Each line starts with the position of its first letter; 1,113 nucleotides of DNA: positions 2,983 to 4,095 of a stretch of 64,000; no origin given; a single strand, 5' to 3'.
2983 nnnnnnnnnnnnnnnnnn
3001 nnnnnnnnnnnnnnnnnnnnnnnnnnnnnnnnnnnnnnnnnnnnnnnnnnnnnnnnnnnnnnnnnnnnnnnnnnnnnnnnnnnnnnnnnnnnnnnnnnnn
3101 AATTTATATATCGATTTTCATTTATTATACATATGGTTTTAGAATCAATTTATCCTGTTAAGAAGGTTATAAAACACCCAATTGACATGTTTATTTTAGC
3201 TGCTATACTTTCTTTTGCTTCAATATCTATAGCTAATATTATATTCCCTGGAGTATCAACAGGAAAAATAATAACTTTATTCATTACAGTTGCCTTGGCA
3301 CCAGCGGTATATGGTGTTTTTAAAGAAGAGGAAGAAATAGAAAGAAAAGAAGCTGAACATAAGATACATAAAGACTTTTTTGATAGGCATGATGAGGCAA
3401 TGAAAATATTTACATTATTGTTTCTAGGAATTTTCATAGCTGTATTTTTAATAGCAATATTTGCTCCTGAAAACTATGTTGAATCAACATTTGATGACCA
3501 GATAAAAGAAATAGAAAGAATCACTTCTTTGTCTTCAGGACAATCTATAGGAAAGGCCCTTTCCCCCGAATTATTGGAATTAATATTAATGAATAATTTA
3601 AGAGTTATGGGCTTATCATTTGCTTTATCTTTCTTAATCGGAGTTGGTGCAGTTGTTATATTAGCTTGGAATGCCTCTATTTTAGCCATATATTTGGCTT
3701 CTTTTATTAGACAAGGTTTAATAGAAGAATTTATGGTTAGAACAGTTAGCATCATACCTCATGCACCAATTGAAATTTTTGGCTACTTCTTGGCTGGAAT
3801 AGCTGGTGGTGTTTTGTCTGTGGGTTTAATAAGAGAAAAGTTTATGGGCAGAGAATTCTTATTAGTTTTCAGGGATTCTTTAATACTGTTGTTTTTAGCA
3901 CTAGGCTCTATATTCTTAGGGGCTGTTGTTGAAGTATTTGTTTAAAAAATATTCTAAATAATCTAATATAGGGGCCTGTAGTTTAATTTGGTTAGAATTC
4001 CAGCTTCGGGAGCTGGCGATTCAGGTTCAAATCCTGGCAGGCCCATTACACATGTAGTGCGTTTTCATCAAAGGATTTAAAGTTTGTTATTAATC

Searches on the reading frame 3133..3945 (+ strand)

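Call 82: search_protein_families(library=pfam, proteins=[window:3133-3945:+], max_evalue=0.01)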
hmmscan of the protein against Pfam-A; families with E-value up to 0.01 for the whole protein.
window:3133-3945:+ (270 aa): 1 family
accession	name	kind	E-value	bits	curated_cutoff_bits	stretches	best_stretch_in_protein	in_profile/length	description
PF01944.22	SpoIIM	-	7.9e-15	55.6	26.9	1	93-270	2-161/163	Stage II sporulation protein M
